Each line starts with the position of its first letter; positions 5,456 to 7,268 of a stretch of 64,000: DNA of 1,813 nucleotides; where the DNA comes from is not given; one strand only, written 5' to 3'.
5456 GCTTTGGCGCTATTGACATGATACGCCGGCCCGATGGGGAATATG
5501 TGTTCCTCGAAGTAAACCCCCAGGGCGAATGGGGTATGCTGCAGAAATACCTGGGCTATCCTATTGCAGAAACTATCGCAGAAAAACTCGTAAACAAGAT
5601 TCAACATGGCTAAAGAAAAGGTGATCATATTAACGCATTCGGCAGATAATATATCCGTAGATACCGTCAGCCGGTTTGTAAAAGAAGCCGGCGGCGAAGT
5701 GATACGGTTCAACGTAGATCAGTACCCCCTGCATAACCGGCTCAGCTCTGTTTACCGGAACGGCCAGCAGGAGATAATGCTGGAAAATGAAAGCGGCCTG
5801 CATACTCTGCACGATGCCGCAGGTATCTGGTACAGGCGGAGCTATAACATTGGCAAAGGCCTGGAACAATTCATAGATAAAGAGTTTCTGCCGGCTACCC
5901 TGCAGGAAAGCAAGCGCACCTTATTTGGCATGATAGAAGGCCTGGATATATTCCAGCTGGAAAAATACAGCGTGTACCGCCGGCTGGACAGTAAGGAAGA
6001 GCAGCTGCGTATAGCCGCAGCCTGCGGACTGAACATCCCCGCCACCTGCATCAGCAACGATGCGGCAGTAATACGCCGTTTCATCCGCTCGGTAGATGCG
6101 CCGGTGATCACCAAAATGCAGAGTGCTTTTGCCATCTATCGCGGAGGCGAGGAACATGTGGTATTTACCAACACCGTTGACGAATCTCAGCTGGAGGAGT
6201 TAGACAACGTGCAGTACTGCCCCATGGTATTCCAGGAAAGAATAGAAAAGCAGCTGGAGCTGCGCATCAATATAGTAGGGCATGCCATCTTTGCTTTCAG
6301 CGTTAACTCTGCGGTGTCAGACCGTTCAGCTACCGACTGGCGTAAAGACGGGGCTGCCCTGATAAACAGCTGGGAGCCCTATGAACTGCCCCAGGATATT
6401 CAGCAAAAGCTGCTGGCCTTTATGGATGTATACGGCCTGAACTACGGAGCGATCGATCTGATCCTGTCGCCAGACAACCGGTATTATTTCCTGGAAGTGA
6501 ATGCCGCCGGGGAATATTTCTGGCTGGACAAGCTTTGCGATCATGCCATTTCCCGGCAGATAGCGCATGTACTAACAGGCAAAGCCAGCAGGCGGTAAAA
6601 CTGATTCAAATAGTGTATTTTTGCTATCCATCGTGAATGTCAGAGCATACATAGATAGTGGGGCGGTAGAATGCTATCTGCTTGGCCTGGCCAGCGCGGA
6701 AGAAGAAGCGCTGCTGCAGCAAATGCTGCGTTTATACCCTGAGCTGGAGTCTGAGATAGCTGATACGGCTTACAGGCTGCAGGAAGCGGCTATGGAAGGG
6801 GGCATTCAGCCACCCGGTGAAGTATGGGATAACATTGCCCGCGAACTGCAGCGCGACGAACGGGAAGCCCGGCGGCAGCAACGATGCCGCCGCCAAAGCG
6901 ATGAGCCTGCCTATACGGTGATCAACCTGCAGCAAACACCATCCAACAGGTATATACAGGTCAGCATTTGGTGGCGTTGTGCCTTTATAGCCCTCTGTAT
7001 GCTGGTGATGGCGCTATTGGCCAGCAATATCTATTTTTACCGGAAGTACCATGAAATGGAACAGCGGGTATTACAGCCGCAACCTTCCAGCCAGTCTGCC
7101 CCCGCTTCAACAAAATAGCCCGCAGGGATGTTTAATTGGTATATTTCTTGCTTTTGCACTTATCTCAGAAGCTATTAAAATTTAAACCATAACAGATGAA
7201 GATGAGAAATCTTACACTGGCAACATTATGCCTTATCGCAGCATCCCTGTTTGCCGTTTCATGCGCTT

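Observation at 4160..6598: Microviridin/marinostatin-type graspetide (omega-ester RiPP) gene cluster: two precursors plus two ATP-grasp macrocyclases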

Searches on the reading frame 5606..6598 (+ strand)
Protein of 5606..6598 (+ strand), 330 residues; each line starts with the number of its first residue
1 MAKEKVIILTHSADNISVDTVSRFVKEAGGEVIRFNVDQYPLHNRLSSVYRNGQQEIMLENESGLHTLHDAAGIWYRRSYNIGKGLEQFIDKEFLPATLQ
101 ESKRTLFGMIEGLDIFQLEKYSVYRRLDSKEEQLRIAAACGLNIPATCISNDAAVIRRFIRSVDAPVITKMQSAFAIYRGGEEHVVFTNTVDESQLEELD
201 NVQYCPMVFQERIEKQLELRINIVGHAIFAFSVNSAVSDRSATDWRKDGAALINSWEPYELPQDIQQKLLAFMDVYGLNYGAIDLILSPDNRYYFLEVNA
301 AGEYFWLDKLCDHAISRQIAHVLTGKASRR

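Call 3: search_protein_families(library=pfam, proteins=[window:5606-6598:+], max_evalue=0.01)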
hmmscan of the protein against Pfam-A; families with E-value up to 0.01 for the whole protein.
window:5606-6598:+ (330 aa): 2 families
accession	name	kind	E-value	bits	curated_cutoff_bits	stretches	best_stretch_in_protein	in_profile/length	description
PF21068.3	ATPgraspMvdD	-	7.3e-31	107.2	27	1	5-124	1-120/121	MvdD pre-ATP grasp domain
PF08443.16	RimK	-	3.8e-05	23.8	21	1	132-320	6-185/188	RimK-like ATP-grasp domain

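Call 4: search_protein_families(library=ncbifam, proteins=[window:5606-6598:+], max_evalue=0.01)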
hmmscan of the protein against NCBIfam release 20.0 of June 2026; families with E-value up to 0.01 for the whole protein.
window:5606-6598:+ (330 aa): 7 families
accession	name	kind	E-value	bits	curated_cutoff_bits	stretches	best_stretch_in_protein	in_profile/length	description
TIGR04184.1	ATPgraspMvdD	equivalog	2.4e-124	414.7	475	1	6-324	1-320/321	MvdD family ATP-grasp ribosomal peptide maturase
TIGR04185.1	ATPgraspMvdC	equivalog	1.7e-77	260.7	425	1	6-323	1-316/318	MvdC family ATP-grasp ribosomal peptide maturase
TIGR04187.1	GRASP_SAV_5884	subfamily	1.2e-57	195.5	350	1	6-324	2-312/312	ATP-grasp ribosomal peptide maturase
TIGR04192.1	GRASP_w_spasm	equivalog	3.3e-38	131.8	230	1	7-323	2-318/318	grasp-with-spasm system ATP-grasp peptide maturase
TIGR00768.1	rimK_fam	subfamily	6.3e-08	32.3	143.4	1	133-320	91-273/276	RimK family alpha-L-glutamate ligase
NF040720.1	MptN_Meth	equivalog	0.0001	21.5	350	1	141-321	113-288/291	tetrahydromethanopterin:alpha-L-glutamate ligase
TIGR02144.1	LysX_arch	equivalog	0.00076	18.7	275.6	1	197-320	155-272/281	lysine biosynthesis protein LysX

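Call 6: search_solved_structures(query=window:5606-6598:+, max_evalue=0.001, show_alignments=2)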
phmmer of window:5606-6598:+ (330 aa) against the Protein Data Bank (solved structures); distinct sequences matched with E-value up to 0.001: 5.
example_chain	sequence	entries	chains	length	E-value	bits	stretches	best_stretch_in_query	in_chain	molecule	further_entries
7mgv_A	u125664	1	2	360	1.8e-112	378.9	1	4-330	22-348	CdnC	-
5ig9_A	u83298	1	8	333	2.7e-73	250.2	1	6-328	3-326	ATP grasp ligase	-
5ig8_A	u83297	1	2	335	2.4e-51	178.1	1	5-324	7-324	ATP grasp ligase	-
7m4s_A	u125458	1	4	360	3.3e-44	154.6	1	3-322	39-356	AMdnB protein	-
9bou_A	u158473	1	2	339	2.5e-20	76.2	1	6-323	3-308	MvdD-like pre-ATP grasp domain-containing protein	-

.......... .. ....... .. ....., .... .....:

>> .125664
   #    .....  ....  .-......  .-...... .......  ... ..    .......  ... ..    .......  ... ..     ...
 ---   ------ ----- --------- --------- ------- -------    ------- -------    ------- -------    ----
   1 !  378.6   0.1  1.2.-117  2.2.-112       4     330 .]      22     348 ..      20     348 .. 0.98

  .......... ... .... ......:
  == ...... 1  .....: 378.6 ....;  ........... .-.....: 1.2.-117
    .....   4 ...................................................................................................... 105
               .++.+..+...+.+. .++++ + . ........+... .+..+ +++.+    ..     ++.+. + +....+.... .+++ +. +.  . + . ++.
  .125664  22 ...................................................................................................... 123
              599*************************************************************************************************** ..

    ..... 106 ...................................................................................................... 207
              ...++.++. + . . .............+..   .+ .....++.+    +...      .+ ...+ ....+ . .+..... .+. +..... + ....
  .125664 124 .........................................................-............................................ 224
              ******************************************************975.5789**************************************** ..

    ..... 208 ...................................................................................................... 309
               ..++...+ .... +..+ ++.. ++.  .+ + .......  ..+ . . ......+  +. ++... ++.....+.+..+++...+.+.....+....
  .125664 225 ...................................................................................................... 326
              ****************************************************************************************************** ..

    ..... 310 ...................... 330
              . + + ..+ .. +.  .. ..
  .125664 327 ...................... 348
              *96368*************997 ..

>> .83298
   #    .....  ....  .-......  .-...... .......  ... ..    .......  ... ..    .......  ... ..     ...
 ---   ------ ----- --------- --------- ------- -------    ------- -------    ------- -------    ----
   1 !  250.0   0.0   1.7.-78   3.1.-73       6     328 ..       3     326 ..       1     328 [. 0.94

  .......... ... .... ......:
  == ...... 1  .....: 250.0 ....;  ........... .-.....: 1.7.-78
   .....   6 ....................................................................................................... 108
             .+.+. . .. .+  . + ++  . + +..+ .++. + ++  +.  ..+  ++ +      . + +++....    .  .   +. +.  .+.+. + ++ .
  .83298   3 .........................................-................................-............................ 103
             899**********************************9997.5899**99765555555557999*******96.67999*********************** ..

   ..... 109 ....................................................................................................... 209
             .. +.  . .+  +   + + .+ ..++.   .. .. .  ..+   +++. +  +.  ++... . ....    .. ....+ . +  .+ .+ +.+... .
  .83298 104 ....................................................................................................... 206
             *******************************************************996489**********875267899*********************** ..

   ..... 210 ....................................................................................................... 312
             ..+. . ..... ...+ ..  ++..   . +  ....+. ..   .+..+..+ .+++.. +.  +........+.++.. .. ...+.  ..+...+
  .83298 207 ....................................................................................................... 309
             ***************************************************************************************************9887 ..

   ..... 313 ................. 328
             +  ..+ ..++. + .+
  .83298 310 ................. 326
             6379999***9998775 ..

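Call 9: find_related_loci(query=window:5606-6598:+, collection=genome_contigs, flank=6000)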
Query window:5606-6598:+ (330 aa) in genome_contigs; peptide patterns used: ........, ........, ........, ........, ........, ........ (x = any residue, [..] = any of these).
123 stretches matched a pattern; 11 encode a relative of the query (tblastn E <= 1e-3); 11 distinct loci.
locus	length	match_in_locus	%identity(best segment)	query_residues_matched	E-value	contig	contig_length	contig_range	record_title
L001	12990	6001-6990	84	1-330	0e+0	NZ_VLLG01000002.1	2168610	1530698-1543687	Chitinophaga japonensis strain DSM 13484 LX66DRAFT_scaffold00001.1, whole genome shotgun sequence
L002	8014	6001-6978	59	5-330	5e-138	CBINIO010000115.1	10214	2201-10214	MAG TPA_asm: uncultured Chitinophaga sp. isolate SRR16817032_metabat2_12 genome assembly, contig: ERZ27393366.1739, whol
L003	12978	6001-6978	59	1-330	2e-136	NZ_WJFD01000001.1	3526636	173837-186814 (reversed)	Chitinophaga sp. SYP-B3965 NODE_1, whole genome shotgun sequence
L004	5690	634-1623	57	1-330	2e-136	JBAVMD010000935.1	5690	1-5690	MAG: Chitinophagaceae bacterium isolate MFD02377_ilm_asm_bin7 k127_277212, whole genome shotgun sequence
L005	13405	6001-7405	58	1-330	7e-135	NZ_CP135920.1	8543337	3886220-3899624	Paraflavitalea speifideaquila strain BL16E chromosome, complete genome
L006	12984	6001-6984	58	1-329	3e-134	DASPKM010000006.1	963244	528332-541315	MAG TPA_asm: Chitinophagaceae bacterium isolate SMAG_U12036 k141_1577470, whole genome shotgun sequence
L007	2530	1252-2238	56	1-330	5e-141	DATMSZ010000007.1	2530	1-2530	MAG TPA_asm: Pseudosphingobacterium sp. isolate SMAG_U12999 k141_170712, whole genome shotgun sequence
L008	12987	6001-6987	54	1-330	2e-131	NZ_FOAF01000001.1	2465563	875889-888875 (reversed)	Olivibacter domesticus strain DSM 18733, whole genome shotgun sequence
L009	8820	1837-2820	56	1-330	9e-127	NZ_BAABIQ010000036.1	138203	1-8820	Olivibacter ginsenosidimutans strain JCM 18200 sequence36, whole genome shotgun sequence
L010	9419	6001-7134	47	1-330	9e-116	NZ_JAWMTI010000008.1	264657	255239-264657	Olivibacter sp. CPCC 100613 Scaffold8, whole genome shotgun sequence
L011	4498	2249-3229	47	5-330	4e-97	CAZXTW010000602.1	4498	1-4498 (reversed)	MAG TPA_asm: uncultured Roseivirgaceae bacterium isolate SRP135972_co2_271 genome assembly, contig: NODE_35377_length_44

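Call 31: find_encoding_contigs(protein=window:5606-6598:+, flank=3000, max_places=4)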
Protein window:5606-6598:+ (330 aa): 5 contigs read that carry it; 1 place shown.
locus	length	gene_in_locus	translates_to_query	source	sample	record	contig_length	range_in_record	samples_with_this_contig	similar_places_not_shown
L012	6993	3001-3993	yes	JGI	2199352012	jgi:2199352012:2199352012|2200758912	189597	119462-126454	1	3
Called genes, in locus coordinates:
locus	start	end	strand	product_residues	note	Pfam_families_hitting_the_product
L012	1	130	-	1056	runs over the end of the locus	PF00580:UvrD-helicase, PF13245:AAA_19, PF01443:Viral_helicase1 (faint), PF13361:UvrD_C, PF13538:UvrD_C_2 (weak), PF12705:PDDEXK_1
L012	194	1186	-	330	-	PF09982:LpxR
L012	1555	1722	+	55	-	PF12559:Inhibitor_I10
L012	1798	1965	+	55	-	-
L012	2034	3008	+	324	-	PF21068:ATPgraspMvdD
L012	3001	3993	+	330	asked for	PF21068:ATPgraspMvdD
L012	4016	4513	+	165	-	-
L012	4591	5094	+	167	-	-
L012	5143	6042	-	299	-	PF00126:HTH_1, PF12849:PBP_like_2, PF03466:LysR_substrate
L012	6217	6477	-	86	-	-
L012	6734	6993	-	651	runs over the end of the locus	PF04551:GcpE, PF26540:GcpE_C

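Call 39: search_protein_families(library=pfam, proteins=[L002:7035-7847:+, L003:7015-7827:+, L003:7903-8718:+, L003:3298-4419:-, L006:7018-9078:-, L006:3862-4332:-, L008:7051-8157:+, L008:8154-8855:+, L010:7287-8129:+, L011:3651-4307:+], max_evalue=0.001)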
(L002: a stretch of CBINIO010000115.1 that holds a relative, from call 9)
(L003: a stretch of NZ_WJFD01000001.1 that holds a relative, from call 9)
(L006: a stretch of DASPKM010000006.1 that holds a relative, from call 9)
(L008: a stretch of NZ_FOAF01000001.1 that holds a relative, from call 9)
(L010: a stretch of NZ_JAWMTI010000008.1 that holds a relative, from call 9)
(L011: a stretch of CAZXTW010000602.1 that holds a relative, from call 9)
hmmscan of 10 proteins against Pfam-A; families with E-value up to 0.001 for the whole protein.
L002:7035-7847:+ (270 aa): 3 families
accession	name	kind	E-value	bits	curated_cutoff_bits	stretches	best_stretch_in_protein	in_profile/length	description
PF14805.11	THDPS_N_2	-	3.6e-22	78.7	25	1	3-64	2-67/67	Tetrahydrodipicolinate N-succinyltransferase N-terminal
PF14602.12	Hexapep_2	-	2.3e-11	43.7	27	1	164-199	1-34/34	Hexapeptide repeat of succinyl-transferase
PF00132.30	Hexapep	-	9.3e-11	41.4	27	2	165-198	2-35/36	Bacterial transferase hexapeptide (six repeats)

L003:7015-7827:+ (270 aa): 3 families
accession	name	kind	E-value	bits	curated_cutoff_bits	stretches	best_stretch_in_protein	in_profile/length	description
PF14805.11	THDPS_N_2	-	3.6e-22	78.7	25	1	4-64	3-67/67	Tetrahydrodipicolinate N-succinyltransferase N-terminal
PF14602.12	Hexapep_2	-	2.3e-11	43.7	27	1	164-199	1-34/34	Hexapeptide repeat of succinyl-transferase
PF00132.30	Hexapep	-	3.2e-11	42.8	27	2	165-198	2-35/36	Bacterial transferase hexapeptide (six repeats)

L003:7903-8718:+ (271 aa): 1 family
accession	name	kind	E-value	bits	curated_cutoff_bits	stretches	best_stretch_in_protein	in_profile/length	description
PF08856.16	DUF1826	-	1.1e-05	25.9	22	0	155-269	113-199/202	Protein of unknown function (DUF1826)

L003:3298-4419:- (373 aa): 5 families
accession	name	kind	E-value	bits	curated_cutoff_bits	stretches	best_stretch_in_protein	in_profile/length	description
PF00534.26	Glycos_transf_1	-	2.1e-24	86.4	26.4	1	198-351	16-169/172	Glycosyl transferases group 1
PF13692.12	Glyco_trans_1_4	-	4.8e-21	75.9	27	1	199-338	3-140/142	Glycosyl transferases group 1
PF13439.12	Glyco_transf_4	-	1.2e-12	48.7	28.5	1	36-175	21-168/170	Glycosyltransferase Family 4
PF20706.3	GT4-conflict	-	1.6e-05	24.5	26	1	136-314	142-319/385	Family 4 Glycosyltransferase in conflict systems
PF13579.12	Glyco_trans_4_4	-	4.6e-05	24.3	29.7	1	77-168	67-154/158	Glycosyl transferase 4-like domain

L006:7018-9078:- (686 aa): 5 families
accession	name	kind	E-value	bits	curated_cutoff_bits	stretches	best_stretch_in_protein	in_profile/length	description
PF01120.23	Alpha_L_fucos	-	2.4e-115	386.1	25.2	1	13-352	5-345/345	Alpha-L-fucosidase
PF07691.17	PA14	-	1e-16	61.5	24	1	549-680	3-144/147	PA14 domain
PF13290.12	CHB_HEX_C_1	-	1.9e-14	53.8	22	1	476-526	11-62/67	Chitobiase/beta-hexosaminidase C-terminal domain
PF13287.12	Fn3_assoc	-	1.6e-12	47.8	23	1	477-528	1-53/59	Fn3 associated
PF16757.11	Fucosidase_C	-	1.3e-10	42.2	25.6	1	369-452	3-87/88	Alpha-L-fucosidase C-terminal domain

L006:3862-4332:- (156 aa): 0 families

L008:7051-8157:+ (368 aa): 2 families
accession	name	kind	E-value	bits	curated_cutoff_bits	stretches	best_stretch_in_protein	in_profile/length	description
PF06580.19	His_kinase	-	1.3e-25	89.9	25.2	1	178-255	2-80/81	Histidine kinase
PF14501.12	HATPase_c_5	-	0.0005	20.4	22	1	282-363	14-99/102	GHKL domain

L008:8154-8855:+ (233 aa): 2 families
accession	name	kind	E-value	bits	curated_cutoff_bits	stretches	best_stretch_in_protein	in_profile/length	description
PF00072.30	Response_reg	-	2.1e-22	79.9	30.2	1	5-109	2-109/111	Response regulator receiver domain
PF04397.21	LytTR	-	3.1e-18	66.2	22.6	1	140-230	3-97/98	LytTr DNA-binding domain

L010:7287-8129:+ (280 aa): 2 families
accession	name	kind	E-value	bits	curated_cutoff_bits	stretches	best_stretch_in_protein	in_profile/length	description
PF06983.19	3-dmu-9_3-mt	-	5.4e-59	198.2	24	2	124-245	1-116/116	3-demethylubiquinone-9 3-methyltransferase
PF00903.31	Glyoxalase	-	1.2e-08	35.8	20.6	1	17-114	14-121/121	Glyoxalase/Bleomycin resistance protein/Dioxygenase superfamily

L011:3651-4307:+ (218 aa): 0 families

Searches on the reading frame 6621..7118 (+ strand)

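Call 3: search_protein_families(library=pfam, proteins=[window:6621-7118:+], max_evalue=0.01)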
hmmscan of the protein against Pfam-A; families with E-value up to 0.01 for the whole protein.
window:6621-7118:+ (165 aa): 0 families

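Call 4: search_protein_families(library=ncbifam, proteins=[window:6621-7118:+], max_evalue=0.01)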
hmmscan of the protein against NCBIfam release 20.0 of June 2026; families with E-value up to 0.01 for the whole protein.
window:6621-7118:+ (165 aa): 3 families
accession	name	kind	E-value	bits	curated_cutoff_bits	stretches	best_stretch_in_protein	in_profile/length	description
NF052375.1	antisigma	equivalog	8.9e-07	29.1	100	1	19-137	5-104/217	anti-sigma factor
NF010501.0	PRK13920.1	subfamily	3.9e-06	26.7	225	1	18-141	10-103/213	putative anti-sigmaE protein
TIGR01709.2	typeII_sec_gspL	equivalog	0.0045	16.1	65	1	28-144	157-271/392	type II secretion system protein GspL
